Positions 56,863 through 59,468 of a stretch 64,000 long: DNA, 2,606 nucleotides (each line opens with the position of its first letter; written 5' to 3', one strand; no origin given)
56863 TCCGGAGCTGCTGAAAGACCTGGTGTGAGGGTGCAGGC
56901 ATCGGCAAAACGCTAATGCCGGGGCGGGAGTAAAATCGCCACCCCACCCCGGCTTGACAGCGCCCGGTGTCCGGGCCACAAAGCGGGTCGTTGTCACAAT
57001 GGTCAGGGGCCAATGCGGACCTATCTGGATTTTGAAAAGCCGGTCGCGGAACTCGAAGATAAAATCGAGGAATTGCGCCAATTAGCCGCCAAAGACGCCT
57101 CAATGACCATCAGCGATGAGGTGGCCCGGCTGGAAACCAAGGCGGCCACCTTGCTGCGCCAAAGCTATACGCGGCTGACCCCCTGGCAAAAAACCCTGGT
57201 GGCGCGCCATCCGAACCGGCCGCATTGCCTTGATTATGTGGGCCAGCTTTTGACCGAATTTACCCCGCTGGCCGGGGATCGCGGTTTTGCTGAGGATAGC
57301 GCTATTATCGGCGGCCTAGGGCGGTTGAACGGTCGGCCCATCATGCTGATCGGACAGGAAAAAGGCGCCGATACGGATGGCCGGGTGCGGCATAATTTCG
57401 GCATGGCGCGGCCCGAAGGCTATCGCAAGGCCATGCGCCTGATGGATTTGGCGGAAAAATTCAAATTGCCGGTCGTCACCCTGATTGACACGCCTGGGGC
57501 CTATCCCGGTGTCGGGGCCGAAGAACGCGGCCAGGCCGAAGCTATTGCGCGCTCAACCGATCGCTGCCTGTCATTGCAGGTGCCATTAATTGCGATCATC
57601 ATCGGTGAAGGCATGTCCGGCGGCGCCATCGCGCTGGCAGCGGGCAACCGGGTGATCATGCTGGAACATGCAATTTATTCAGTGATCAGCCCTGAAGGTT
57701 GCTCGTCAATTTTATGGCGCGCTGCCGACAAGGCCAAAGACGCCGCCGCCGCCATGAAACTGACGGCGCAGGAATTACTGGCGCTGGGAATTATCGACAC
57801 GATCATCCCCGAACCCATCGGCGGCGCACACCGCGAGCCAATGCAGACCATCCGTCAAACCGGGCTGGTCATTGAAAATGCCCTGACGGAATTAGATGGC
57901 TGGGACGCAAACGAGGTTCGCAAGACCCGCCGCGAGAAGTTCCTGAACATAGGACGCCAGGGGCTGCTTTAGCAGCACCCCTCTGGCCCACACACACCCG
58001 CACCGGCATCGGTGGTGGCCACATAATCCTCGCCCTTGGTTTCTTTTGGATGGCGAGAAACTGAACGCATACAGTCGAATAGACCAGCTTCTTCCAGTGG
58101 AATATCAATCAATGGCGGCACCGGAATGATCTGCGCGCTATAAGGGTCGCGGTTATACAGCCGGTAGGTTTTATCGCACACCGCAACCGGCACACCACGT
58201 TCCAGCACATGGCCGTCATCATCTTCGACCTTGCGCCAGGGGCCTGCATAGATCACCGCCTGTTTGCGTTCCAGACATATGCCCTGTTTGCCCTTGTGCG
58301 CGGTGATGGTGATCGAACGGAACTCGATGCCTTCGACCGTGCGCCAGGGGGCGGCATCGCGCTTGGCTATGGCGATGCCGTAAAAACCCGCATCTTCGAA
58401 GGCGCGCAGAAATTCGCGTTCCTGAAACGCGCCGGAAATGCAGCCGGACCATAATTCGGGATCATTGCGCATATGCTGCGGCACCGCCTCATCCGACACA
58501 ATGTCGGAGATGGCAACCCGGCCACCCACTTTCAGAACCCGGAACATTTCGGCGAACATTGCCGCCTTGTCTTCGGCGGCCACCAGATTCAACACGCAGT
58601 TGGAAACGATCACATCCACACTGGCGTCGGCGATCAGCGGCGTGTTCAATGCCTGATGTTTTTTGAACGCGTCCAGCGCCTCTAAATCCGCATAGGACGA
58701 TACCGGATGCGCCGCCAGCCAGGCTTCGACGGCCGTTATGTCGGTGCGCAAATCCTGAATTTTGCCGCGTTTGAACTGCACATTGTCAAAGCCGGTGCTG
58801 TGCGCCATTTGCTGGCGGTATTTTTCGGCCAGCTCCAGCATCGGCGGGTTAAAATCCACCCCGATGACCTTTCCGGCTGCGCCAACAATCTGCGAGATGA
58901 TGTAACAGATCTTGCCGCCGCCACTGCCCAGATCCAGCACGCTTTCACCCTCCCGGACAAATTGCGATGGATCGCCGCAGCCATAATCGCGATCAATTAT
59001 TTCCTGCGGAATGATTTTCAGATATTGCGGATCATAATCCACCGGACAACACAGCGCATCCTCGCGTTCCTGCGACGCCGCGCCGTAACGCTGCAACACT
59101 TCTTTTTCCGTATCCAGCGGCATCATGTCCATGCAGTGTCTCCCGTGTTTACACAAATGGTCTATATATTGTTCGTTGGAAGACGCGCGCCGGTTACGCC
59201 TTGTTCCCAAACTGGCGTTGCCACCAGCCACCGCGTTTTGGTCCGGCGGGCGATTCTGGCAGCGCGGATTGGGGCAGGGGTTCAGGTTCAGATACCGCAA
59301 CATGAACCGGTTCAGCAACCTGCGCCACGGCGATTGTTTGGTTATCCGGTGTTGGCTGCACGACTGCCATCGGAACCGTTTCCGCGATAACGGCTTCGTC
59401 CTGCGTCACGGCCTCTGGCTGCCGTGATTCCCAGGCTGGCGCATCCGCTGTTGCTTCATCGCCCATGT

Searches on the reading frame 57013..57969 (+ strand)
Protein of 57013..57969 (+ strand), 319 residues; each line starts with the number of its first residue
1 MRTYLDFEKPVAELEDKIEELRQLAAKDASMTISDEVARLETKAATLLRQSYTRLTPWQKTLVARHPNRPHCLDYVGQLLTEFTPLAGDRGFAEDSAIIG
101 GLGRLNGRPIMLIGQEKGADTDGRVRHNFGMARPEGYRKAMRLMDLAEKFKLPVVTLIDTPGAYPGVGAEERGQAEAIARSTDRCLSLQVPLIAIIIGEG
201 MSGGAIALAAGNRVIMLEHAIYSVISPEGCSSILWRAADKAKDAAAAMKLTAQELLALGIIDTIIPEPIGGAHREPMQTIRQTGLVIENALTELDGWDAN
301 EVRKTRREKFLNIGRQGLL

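Call 5: search_protein_families(library=pfam, proteins=[window:57013-57969:+], max_evalue=0.01)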
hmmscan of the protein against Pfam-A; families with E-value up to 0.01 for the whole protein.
window:57013-57969:+ (319 aa): 4 families
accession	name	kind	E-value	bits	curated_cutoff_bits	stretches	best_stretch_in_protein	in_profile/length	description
PF03255.19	ACCA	-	1.1e-139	465.3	23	1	4-314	1-310/310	Acetyl co-enzyme A carboxylase carboxyltransferase-like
PF01039.27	Carboxyl_trans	-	4.3e-19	69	22.3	1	97-246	283-428/493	Carboxyl transferase domain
PF00378.25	ECH_1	-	0.0013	18.5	27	1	176-267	75-176/251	Enoyl-CoA hydratase/isomerase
PF06833.16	MdcE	-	0.0094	16.1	32.7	1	148-255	24-135/196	Malonate decarboxylase gamma subunit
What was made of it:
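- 57013..57972 (+): accA (acetyl-CoA carboxylase carboxyltransferase alpha), the downstream boundary. It ends in TAG. Pfam ACCA E 1e-139 (call 5).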

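Call 54: find_encoding_contigs(protein=window:57013-57969:+, flank=1500, max_places=4)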
Protein window:57013-57969:+ (319 aa): no gene with exactly this product is on record in the collection.
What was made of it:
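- Tried and rejected: Not on record (call 54).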

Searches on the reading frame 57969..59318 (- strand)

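Call 51: search_protein_families(library=pfam, proteins=[window:57969-59318:-], max_evalue=0.001)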
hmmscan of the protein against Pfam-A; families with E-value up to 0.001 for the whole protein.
window:57969-59318:- (449 aa): 11 families
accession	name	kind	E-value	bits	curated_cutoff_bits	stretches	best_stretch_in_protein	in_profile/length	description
PF13847.12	Methyltransf_31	-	2.6e-29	102.2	27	2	123-192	3-68/145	Methyltransferase domain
PF13649.12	Methyltransf_25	-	9.1e-17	62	27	2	127-206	1-74/97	Methyltransferase domain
PF08241.18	Methyltransf_11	-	9.6e-15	55.4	21.2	2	219-270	47-95/95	Methyltransferase domain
PF01209.24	Ubie_methyltran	-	3e-12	46.8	20.1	1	121-192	45-112/233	ubiE/COQ5 methyltransferase family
PF08242.18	Methyltransf_12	-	4e-09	37.5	30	1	128-268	1-98/98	Methyltransferase domain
PF13489.12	Methyltransf_23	-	1.3e-08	35.2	27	1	122-314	21-161/164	Methyltransferase domain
PF01135.25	PCMT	-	5.5e-06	26.7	20.3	1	121-185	71-131/210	Protein-L-isoaspartate(D-aspartate) O-methyltransferase (PCMT)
PF20922.3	Anamorsin_N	-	9.1e-05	22.7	27.1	1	224-291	42-109/163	Anamorsin, N-terminal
PF01728.25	FtsJ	-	0.00011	22.7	24.1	1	120-193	18-81/181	FtsJ-like methyltransferase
PF06325.19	PrmA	-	0.00032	20.7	22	0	119-170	157-206/296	Ribosomal protein L11 methyltransferase (PrmA)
PF05148.21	Methyltransf_8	-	0.00048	20.5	27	0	211-275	100-161/219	Hypothetical methyltransferase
